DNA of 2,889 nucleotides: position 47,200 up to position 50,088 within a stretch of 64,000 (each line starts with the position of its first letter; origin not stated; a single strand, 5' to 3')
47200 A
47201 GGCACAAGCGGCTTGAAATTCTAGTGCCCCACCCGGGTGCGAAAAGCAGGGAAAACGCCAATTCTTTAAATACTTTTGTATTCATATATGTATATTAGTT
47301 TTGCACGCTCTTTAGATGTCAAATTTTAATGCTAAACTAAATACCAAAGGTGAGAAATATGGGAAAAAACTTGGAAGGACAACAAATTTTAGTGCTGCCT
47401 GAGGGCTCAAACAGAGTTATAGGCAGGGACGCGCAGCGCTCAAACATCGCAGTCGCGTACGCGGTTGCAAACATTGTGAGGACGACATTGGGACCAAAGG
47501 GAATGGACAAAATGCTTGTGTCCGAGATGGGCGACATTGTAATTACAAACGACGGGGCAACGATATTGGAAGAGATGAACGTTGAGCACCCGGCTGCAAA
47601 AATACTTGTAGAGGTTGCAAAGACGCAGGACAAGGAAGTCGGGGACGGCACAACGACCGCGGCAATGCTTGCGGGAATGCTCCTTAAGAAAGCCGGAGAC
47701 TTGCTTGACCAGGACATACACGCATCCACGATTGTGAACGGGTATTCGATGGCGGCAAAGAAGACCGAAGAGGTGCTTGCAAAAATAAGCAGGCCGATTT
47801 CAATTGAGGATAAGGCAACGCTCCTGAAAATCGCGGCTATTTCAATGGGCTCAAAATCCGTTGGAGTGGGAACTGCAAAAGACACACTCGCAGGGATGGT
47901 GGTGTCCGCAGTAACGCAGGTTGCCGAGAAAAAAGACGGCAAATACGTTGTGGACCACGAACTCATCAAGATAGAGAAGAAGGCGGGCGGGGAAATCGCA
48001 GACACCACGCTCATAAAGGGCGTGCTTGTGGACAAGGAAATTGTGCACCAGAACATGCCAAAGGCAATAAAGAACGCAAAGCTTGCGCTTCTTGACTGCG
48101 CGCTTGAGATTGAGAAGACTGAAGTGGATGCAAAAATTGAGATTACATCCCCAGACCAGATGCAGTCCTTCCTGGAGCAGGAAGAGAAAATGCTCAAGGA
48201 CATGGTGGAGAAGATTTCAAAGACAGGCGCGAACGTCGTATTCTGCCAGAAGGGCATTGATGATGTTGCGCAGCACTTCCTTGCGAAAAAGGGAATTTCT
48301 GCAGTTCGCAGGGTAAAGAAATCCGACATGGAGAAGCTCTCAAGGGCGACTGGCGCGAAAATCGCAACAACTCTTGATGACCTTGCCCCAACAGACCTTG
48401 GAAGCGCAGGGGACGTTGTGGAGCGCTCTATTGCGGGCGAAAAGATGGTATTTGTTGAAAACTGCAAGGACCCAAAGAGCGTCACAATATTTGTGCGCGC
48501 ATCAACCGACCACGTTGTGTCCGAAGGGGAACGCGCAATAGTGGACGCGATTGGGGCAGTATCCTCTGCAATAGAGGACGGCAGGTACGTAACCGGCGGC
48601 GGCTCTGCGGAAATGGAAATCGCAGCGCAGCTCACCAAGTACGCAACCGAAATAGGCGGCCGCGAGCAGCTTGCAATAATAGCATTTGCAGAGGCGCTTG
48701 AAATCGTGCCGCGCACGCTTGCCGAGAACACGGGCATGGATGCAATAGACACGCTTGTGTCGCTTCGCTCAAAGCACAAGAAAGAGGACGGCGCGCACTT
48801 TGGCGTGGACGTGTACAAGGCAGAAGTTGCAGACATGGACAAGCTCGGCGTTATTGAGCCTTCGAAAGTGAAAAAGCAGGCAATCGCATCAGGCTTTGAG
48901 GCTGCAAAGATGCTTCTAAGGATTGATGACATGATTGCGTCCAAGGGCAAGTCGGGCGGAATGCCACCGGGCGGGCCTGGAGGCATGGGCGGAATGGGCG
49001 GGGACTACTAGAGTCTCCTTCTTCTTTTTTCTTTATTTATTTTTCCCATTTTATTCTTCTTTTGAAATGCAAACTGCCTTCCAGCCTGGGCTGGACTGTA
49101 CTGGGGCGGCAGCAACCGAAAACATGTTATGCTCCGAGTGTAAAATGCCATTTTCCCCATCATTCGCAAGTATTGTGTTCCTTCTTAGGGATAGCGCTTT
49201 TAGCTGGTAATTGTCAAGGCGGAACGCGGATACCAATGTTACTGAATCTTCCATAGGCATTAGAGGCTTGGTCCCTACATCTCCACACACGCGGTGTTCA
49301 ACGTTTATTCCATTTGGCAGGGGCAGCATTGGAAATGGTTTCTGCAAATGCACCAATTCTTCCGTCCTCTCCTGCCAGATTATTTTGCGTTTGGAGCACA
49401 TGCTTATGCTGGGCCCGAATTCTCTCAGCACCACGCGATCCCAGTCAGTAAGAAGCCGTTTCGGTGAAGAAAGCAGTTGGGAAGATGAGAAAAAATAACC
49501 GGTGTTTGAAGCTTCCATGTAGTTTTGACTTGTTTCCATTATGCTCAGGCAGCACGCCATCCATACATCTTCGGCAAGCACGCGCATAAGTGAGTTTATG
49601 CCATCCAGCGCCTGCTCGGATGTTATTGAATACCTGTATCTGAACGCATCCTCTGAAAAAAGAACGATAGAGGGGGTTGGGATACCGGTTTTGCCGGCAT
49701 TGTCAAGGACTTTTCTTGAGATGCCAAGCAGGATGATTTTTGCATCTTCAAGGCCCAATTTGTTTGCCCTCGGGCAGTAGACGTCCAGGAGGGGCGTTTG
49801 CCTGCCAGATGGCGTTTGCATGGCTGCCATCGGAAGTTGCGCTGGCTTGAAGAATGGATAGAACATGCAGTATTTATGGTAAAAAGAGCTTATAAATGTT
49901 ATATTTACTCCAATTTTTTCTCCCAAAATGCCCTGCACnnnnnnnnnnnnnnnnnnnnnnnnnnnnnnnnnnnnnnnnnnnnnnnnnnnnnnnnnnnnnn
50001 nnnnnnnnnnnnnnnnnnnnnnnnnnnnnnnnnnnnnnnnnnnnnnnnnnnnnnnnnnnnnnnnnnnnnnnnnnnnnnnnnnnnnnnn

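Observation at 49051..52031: Radical SAM enzyme plus overlapping unknown partner, divergently paired with a fused double-Lrp regulator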

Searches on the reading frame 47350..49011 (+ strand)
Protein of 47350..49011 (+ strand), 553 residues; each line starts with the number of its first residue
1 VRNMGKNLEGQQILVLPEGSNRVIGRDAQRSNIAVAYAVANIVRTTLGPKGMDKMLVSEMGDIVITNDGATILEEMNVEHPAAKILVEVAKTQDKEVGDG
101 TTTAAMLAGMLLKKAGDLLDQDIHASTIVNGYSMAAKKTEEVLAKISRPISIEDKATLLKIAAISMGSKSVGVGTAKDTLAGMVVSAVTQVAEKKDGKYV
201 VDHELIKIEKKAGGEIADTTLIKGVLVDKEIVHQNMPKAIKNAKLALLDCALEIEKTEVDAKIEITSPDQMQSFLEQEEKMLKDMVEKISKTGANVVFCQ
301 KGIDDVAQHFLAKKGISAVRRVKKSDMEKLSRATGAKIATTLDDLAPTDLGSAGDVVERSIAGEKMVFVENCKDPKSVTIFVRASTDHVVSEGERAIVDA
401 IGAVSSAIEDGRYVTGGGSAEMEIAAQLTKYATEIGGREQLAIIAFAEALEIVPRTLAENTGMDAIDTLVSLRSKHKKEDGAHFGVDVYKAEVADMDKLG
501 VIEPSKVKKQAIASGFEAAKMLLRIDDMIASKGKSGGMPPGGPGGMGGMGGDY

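Call 3: search_protein_families(library=pfam, proteins=[window:47350-49011:+], max_evalue=0.1)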
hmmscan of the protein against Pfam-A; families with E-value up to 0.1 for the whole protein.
window:47350-49011:+ (553 aa): 2 families
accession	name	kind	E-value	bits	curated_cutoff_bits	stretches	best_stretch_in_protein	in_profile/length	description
PF00118.29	Cpn60_TCP1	-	1.7e-178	594.8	34.3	1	39-532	1-489/490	TCP-1/cpn60 chaperonin family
PF11547.14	E3_UbLigase_EDD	-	0.049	13.9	25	0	15-42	18-45/52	E3 ubiquitin ligase EDD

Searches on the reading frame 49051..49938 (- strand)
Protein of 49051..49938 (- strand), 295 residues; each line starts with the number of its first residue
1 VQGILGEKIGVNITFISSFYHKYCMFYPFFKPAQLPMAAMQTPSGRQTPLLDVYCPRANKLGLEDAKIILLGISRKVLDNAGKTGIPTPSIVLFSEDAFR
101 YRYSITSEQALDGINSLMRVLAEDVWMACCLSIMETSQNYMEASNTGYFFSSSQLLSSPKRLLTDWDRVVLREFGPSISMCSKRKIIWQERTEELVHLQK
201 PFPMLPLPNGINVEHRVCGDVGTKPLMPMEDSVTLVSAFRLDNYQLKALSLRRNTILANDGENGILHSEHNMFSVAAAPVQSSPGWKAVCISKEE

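Call 3: search_protein_families(library=pfam, proteins=[window:49051-49938:-], max_evalue=0.1)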
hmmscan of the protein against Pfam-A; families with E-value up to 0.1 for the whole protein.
window:49051-49938:- (295 aa): 0 families

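Call 4: search_protein_families(library=ncbifam, proteins=[window:49051-49938:-], max_evalue=0.1)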
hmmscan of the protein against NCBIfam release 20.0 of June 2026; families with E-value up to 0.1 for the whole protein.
window:49051-49938:- (295 aa): 0 families

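Call 18: find_homologous_proteins(query=window:49051-49938:-, max_evalue=0.01)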
Query window:49051-49938:- (295 aa): 1 proteins with E <= 0.01 among 1038 candidates.
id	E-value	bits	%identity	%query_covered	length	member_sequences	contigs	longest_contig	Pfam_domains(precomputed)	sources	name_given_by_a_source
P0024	2.9e-179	613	100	92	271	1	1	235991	-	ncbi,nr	ncbi:Uncharacterised protein [Candidatus Anstonella stagnisolia]|nr:Uncharacterised protein [Candida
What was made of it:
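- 49051..49938 (-): ORFan, 295 aa from GTG 49938 or 271 aa from ATG 49866 as in the public annotation. Probably a real lineage-specific gene, but not a conserved member of the module. Call 18: self-hit only.
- Checked: The public annotation starts at ATG 49866 (271 aa; call 18), which leaves a 38-nt gap containing a TATA-like TTTATAA 27 nt upstream of the ATG.
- The public annotation starts at ATG 49866, which gives no overlap (call 18).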

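Call 58: predict_structure(protein=window:49051-49866:-)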
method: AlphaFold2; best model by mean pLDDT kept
length: 271 residues; sequences in the alignment: 1
mean_pLDDT: 31.3   pTM: 0.20
mean pLDDT of the five models: 31.3, 26.3, 26.3, 26.2, 26.0
residues with pLDDT >= 90: 0; 70-90: 0; 50-70: 0; < 50: 271
segments of 3 or more residues with pLDDT < 50: 1-271
pLDDT, mean of each block of 10 residues (from residue 1): 29 30 29 31 31 36 30 28 37 35 29 26 31 33 26 22 22 27 28 29 27 35 37 39 43 39 41 30
secondary structure, 60 per line:
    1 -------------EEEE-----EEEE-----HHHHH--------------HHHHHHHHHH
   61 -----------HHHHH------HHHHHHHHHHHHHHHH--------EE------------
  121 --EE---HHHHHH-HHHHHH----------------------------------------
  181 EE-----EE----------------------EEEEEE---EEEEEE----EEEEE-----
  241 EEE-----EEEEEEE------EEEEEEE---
elements in order: E14-17 E23-26 H32-36 H51-60 H72-76 H83-98 H128-133 H135-140 E212-217 E221-226 E231-235 E241-243 E249-255 E262-268
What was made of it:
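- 49051..49938 (-): Call 58: AF2 pLDDT 31, uninformative.
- Tried and rejected: The single-sequence AF2 model had pLDDT 31 and is uninformative (call 58), so no fold search was run on it.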

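Call 59: search_protein_families(library=phrogs, proteins=[window:49051-49938:-], max_evalue=0.1)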
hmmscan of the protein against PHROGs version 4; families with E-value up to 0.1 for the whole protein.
window:49051-49938:- (295 aa): 0 families

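Call 60: search_protein_families(library=padloc, proteins=[window:49051-49938:-], max_evalue=0.1)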
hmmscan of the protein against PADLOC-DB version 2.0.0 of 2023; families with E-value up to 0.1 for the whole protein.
window:49051-49938:- (295 aa): 0 families
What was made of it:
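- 49051..49938 (-): Calls 3, 4, 59 and 60: no family hits.
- On Viperin / prokaryotic viperins: No NCBIfam viperin hit is listed for the window protein (calls 4, 60).
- Tried and rejected: PHROGs gave nothing, and PADLOC gave only marginal generic viperin hits (calls 59, 60).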
